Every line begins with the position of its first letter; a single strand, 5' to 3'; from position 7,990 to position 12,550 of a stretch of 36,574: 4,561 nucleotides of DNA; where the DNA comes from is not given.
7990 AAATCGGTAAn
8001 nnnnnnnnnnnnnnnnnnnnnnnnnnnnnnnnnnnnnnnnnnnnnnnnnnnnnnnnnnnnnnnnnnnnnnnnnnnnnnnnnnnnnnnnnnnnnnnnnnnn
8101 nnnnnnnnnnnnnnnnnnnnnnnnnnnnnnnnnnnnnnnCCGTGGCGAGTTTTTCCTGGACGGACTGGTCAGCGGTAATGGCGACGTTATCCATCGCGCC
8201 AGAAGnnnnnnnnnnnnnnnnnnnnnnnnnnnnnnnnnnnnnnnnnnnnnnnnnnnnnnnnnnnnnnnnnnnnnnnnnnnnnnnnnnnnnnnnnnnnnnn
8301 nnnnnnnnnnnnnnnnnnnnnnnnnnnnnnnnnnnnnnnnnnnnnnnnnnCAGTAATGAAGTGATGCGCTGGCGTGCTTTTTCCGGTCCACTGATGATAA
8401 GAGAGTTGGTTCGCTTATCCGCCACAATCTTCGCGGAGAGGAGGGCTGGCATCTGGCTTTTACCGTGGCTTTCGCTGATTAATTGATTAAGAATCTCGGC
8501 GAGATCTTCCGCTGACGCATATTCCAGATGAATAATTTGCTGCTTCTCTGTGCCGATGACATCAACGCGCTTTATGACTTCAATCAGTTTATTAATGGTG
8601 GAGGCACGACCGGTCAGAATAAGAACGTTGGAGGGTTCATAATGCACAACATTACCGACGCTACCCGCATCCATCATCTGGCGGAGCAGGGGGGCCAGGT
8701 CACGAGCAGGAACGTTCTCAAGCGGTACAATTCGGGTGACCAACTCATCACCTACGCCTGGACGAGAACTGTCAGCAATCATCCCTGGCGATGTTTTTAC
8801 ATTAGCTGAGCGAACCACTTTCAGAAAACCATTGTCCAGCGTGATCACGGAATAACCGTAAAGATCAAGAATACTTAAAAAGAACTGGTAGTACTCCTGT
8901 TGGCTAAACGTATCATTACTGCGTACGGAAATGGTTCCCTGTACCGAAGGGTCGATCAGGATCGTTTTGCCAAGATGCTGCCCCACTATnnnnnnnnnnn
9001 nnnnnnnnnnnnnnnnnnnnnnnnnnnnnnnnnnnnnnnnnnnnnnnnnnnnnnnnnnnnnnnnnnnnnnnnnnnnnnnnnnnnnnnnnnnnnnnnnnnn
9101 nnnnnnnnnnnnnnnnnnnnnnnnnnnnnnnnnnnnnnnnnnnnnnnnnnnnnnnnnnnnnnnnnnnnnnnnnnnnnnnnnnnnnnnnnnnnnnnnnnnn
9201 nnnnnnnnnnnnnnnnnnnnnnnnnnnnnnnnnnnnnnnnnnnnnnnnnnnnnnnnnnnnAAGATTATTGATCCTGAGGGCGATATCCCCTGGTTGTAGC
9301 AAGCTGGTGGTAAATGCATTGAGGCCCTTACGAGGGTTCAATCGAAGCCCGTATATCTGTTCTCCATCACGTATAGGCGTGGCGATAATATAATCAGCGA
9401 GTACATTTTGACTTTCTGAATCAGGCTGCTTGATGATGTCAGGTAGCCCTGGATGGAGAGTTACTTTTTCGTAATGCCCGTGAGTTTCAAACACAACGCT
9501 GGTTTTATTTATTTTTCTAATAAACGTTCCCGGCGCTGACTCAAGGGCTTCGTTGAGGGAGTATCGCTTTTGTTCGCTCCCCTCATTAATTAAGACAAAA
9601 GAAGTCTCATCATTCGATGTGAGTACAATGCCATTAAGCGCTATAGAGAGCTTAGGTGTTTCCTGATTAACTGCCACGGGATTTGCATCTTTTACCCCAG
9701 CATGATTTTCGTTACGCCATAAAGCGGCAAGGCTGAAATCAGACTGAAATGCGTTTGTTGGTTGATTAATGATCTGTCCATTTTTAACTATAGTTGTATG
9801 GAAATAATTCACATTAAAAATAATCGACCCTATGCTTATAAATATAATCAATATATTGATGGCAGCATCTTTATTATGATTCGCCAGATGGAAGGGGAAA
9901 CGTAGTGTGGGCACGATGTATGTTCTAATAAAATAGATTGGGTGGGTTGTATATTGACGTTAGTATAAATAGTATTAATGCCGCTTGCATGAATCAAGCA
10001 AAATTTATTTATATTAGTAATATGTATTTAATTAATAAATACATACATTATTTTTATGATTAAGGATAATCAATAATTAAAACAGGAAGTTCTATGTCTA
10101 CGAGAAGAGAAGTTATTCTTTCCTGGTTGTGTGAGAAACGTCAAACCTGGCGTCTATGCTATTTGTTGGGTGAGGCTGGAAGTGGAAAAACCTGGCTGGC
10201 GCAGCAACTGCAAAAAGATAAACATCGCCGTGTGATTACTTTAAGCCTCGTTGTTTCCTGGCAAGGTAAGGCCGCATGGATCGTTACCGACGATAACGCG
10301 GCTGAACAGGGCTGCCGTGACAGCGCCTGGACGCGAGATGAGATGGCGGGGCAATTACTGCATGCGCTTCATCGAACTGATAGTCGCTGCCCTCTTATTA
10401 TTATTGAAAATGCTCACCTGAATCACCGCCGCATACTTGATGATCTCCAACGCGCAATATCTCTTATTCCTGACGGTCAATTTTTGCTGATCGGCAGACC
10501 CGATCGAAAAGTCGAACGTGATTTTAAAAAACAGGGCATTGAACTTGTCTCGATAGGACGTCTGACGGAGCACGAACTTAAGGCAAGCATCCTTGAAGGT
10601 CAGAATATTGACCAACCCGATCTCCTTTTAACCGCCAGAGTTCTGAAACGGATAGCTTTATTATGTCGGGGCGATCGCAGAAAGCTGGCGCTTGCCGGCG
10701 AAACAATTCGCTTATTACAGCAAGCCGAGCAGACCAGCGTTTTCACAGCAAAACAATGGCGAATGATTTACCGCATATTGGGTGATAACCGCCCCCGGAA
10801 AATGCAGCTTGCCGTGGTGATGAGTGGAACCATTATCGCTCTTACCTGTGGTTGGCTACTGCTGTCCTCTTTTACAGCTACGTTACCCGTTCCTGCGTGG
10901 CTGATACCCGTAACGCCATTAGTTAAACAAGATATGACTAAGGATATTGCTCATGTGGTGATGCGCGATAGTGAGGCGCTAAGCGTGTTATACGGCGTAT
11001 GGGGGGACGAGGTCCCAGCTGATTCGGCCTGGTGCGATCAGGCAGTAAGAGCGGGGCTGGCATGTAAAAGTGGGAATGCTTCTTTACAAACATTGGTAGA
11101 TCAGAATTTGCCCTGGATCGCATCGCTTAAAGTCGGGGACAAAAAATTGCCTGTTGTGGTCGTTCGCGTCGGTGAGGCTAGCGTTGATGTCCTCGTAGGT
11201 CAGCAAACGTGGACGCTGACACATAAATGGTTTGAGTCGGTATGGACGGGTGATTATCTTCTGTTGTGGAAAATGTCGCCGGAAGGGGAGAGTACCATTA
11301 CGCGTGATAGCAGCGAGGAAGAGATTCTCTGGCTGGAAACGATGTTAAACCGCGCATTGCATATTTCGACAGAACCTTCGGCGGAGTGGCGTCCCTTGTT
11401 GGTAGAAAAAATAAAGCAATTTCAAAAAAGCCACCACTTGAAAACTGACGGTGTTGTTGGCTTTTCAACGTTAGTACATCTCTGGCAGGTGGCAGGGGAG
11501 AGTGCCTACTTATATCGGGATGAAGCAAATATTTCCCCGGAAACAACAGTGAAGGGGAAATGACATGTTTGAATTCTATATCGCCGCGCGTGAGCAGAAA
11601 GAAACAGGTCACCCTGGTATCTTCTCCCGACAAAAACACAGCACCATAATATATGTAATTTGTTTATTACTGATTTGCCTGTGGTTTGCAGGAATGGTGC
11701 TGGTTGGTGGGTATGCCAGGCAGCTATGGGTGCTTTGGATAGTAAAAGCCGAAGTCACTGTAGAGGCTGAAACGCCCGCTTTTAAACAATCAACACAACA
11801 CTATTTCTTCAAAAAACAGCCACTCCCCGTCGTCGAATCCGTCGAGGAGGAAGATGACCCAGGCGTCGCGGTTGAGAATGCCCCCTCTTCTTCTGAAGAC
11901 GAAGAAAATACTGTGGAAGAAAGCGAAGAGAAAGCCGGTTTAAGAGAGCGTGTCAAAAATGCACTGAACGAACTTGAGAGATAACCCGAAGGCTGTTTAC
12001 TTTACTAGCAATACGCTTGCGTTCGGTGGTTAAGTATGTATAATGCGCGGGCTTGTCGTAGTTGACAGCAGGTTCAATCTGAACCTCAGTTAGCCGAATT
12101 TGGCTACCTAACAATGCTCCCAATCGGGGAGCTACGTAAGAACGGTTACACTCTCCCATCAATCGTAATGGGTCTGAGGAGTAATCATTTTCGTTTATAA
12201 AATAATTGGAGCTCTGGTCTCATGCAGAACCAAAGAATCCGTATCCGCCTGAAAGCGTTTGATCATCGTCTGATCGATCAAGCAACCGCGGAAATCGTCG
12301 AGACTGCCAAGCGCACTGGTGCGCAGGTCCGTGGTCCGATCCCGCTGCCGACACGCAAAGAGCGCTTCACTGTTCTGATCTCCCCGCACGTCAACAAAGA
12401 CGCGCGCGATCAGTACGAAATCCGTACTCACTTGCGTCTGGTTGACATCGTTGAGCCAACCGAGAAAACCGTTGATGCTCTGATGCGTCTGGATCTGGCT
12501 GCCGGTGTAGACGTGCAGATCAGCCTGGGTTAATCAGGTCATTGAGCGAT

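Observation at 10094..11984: gspA-gspB accessory pair: AAA+ Walker-A protein plus small membrane protein with a polyacidic tail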

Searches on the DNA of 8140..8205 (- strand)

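Call 73: search_dna_similar(query=window:8140-8205:-, collection=ecoli_genomes, mode=near, max_rows=14, rows=spread)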
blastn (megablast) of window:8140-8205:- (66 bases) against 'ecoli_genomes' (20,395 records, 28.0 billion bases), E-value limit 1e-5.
Records with a match: 1990; places in all: 1991; records where one place covers at least 80% of the query: 1950.
Genomes with a match: 1990 of 5426; with a place that covers at least 80% of the query: 1950. Places per genome that has any: lowest 1, median 1, highest 2. On chromosomes: 1991 places; on plasmids: 0.
Best place of each record, by identity: >=99% 559; 95-99% 1431.
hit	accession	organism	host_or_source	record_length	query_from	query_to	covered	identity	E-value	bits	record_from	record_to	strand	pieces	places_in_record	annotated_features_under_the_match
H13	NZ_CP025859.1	Escherichia coli strain 504239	Homo sapiens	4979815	1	66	100%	100.0%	8e-12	141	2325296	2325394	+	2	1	gspD: type II secretion system secretin GspD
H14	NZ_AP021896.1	Escherichia coli strain 2018-02-2CC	Homo sapiens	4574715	1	66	100%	100.0%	8e-12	141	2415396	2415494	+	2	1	gspD: type II secretion system secretin GspD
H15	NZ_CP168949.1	Escherichia coli strain IH5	Homo sapiens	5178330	1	66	100%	100.0%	8e-12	141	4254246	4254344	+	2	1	gspD: type II secretion system secretin GspD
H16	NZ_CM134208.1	Escherichia coli strain 126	Homo sapiens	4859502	1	66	100%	100.0%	8e-12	141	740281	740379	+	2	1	gspD: type II secretion system secretin GspD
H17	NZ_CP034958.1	Escherichia coli strain SCEC020026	Homo sapiens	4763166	1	66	100%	98.7%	8e-12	141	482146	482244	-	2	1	gspD: type II secretion system secretin GspD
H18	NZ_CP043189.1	Escherichia coli O16:H48 strain PG20180175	mouse gut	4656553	1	66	100%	98.7%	8e-12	141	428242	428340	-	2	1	gspD: type II secretion system secretin GspD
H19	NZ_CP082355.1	Escherichia coli strain VCSW5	Soil/drain sediment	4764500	1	66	100%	98.7%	8e-12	141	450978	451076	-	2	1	gspD: type II secretion system secretin GspD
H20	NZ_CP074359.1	Escherichia coli strain XJ6.2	bovine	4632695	1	66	100%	98.7%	8e-12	141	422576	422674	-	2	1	gspD: type II secretion system secretin GspD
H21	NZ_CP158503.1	Escherichia coli strain E-ge-1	pigeon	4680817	1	66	100%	98.7%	8e-12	141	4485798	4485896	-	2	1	gspD: type II secretion system secretin GspD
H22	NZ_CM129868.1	Escherichia coli strain PO06021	seawater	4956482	1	66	100%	98.7%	8e-12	141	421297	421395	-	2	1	gspD: type II secretion system secretin GspD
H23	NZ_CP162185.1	Escherichia coli strain STK78-E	Coriander root, import product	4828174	1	66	100%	98.7%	8e-12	141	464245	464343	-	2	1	gspD: type II secretion system secretin GspD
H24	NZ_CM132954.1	Escherichia coli strain 361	Homo sapiens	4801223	1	66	100%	98.7%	8e-12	141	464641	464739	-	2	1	gspD: type II secretion system secretin GspD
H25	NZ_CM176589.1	Escherichia coli strain cM8a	Homo sapiens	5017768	1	66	100%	98.7%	8e-12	141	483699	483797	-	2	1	gspD: type II secretion system secretin GspD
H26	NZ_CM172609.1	Escherichia coli strain ExPEC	Mussels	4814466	1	34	52%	100.0%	6e-8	64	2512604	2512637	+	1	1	gspD: type II secretion system secretin GspD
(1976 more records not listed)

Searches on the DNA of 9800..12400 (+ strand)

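Call 3: search_dna_similar(query=window:10094-11984:+, collection=ecoli_genomes, mode=near, max_rows=12, rows=spread)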
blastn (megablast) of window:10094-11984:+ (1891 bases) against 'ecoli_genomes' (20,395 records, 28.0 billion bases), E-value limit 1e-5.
Records with a match: 3169; places in all: 3170; records where one place covers at least 80% of the query: 3142.
Genomes with a match: 3169 of 5426; with a place that covers at least 80% of the query: 3142. Places per genome that has any: lowest 1, median 1, highest 2. On chromosomes: 3169 places; on plasmids: 1.
Best place of each record, by identity: >=99% 2008; 95-99% 1160; 90-95% 1.
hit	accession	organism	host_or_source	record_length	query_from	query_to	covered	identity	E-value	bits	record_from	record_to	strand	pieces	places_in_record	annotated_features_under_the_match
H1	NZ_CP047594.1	Escherichia coli strain LD27-1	feces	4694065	1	1891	100%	99.9%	0e+0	3499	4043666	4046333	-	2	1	gspA: type II secretion system protein GspA (x2) | IS1-like element IS1A family transposase | gspB: putative general secretion pathway protein GspB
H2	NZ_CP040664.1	Escherichia coli strain KR2009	chicken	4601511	1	1891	100%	99.9%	0e+0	3482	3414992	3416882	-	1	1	gspA: type II secretion system protein GspA | gspB: putative general secretion pathway protein GspB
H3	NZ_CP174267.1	Escherichia coli str. K-12 substr. MG1655 strain K-12 ...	not applicable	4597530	1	1891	100%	99.9%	0e+0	3482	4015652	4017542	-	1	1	gspA: type II secretion system protein GspA | gspB: putative general secretion pathway protein GspB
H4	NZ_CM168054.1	Escherichia coli strain MC4100_0.1s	MHBCA broth culture with 0.1 uM ...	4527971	1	1891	100%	99.9%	0e+0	3482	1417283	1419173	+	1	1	gspA: type II secretion system protein GspA | gspB: putative general secretion pathway protein GspB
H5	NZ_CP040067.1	Escherichia coli strain A1_181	Larus sp.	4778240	1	1891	100%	99.8%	0e+0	3476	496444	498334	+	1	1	gspA: type II secretion system protein GspA | gspB: putative general secretion pathway protein GspB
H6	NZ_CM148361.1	Escherichia coli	Homo sapiens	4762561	1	1891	100%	99.8%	0e+0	3476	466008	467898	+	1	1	gspA: type II secretion system protein GspA | gspB: putative general secretion pathway protein GspB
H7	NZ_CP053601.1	Escherichia coli BL21 strain BL21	not applicable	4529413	1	1891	100%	99.7%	0e+0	3465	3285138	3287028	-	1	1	gspA: type II secretion system protein GspA | gspB: putative general secretion pathway protein GspB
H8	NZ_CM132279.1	Escherichia coli strain 19AR0646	Homo sapiens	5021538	1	1891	100%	97.7%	0e+0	3254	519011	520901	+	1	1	gspA: type II secretion system protein GspA | gspB: putative general secretion pathway protein GspB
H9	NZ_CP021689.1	Escherichia coli strain AR_0058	missing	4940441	1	1891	100%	97.0%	0e+0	3182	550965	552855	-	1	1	gspA: type II secretion system protein GspA | gspB: putative general secretion pathway protein GspB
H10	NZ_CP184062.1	Escherichia coli strain 1448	Homo sapiens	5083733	1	1891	100%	97.0%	0e+0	3182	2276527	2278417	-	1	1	gspA: type II secretion system protein GspA | gspB: putative general secretion pathway protein GspB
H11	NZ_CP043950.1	Escherichia coli strain ST95-32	chicken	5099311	1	1891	100%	97.0%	0e+0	3177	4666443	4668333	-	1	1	gspA: type II secretion system protein GspA | gspB: putative general secretion pathway protein GspB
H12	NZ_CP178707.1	Escherichia coli strain VTB97584v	Chicken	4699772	1661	1891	12%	100.0%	9e-116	427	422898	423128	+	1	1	hypothetical protein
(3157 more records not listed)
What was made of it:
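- The locus is absent from 2257 of 5426 complete genomes (call 3).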

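Call 48: get_annotated_region(hit=H3, flank=3500)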
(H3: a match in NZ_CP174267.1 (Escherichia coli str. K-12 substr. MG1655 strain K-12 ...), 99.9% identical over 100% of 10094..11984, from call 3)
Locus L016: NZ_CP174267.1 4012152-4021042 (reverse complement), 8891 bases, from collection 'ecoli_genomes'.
description: Escherichia coli str. K-12 substr. MG1655 strain K-12 isolate original strain chromosome, complete genome
organism: Escherichia coli str. K-12 substr. MG1655 strain K-12 substr. MG1655 (NCBI taxid 511145)
replicon: chromosome; assembly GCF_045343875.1
host: not applicable; source: not applicable; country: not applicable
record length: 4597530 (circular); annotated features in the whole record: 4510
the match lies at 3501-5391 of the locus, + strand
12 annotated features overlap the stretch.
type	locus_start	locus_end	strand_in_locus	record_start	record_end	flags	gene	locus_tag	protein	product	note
CDS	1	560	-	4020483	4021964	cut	gspE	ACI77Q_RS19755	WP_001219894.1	type II secretion system ATPase GspE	-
CDS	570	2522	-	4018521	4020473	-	gspD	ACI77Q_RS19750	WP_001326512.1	type II secretion system secretin GspD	-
CDS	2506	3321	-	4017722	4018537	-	gspC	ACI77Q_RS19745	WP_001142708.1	type II secretion system protein GspC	-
CDS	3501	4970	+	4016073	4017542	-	gspA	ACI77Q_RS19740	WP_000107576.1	type II secretion system protein GspA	-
CDS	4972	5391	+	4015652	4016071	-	gspB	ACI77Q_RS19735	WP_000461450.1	putative general secretion pathway protein GspB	-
CDS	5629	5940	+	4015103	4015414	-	rpsJ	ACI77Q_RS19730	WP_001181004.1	30S ribosomal protein S10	-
CDS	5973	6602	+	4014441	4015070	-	rplC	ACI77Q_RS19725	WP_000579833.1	50S ribosomal protein L3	-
CDS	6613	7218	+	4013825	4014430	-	rplD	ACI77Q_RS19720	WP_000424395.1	50S ribosomal protein L4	-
CDS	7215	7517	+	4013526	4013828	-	rplW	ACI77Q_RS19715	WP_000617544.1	50S ribosomal protein L23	-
CDS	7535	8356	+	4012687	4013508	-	rplB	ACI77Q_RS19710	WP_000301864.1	50S ribosomal protein L2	-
CDS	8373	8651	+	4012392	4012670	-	rpsS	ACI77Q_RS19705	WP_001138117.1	30S ribosomal protein S19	-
CDS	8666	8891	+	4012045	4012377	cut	rplV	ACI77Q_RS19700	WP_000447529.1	50S ribosomal protein L22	-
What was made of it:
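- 10094..11563 (+): gspA, 489 aa, ExeA/EpsA-family T2SS accessory protein. It is 99.9% identical to MG1655 gspA (calls 3, 48).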

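Call 82: get_annotated_region(hit=H12, flank=3000)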
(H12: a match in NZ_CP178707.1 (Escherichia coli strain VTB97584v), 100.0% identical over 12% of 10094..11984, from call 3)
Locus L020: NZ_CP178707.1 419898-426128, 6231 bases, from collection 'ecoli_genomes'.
description: Escherichia coli strain VTB97584v chromosome, complete genome
organism: Escherichia coli strain VTB97584v (NCBI taxid 562)
replicon: chromosome; assembly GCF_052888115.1
host: Chicken; source: -; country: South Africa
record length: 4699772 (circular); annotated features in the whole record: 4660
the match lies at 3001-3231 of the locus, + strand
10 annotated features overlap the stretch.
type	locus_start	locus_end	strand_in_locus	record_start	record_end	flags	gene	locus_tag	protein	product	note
CDS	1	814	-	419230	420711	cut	gspE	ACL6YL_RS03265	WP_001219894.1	type II secretion system ATPase GspE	-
CDS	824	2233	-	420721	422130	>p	gspD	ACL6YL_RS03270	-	type II secretion system secretin GspD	incomplete; partial in the middle of a contig; missing N-terminus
CDS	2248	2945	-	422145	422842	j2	-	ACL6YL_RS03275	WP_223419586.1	IS1 family transposase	programmed frameshift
CDS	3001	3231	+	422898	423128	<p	-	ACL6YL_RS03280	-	hypothetical protein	involved in type II protein secretion; incomplete; partial in the middle of a contig; missing N-terminus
CDS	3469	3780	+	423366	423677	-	rpsJ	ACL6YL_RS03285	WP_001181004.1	30S ribosomal protein S10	-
CDS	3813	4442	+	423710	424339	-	rplC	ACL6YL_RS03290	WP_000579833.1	50S ribosomal protein L3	-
CDS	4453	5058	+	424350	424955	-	rplD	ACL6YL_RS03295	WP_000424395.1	50S ribosomal protein L4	-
CDS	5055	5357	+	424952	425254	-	rplW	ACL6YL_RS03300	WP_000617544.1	50S ribosomal protein L23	-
CDS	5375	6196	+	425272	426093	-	rplB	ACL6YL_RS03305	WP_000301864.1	50S ribosomal protein L2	-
CDS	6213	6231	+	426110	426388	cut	rpsS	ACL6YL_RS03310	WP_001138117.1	30S ribosomal protein S19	-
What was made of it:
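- IS1 insertion or deletion occurs in some strains (calls 3, 82).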

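Call 85: search_rna_families(source=window, start=9800, end=12400, threshold=gathering)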
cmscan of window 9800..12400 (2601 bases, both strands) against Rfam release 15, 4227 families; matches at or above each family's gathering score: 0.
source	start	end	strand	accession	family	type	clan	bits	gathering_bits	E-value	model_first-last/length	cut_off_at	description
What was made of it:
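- Tried and rejected: No RNA family was found in 9800-12400 (call 85).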
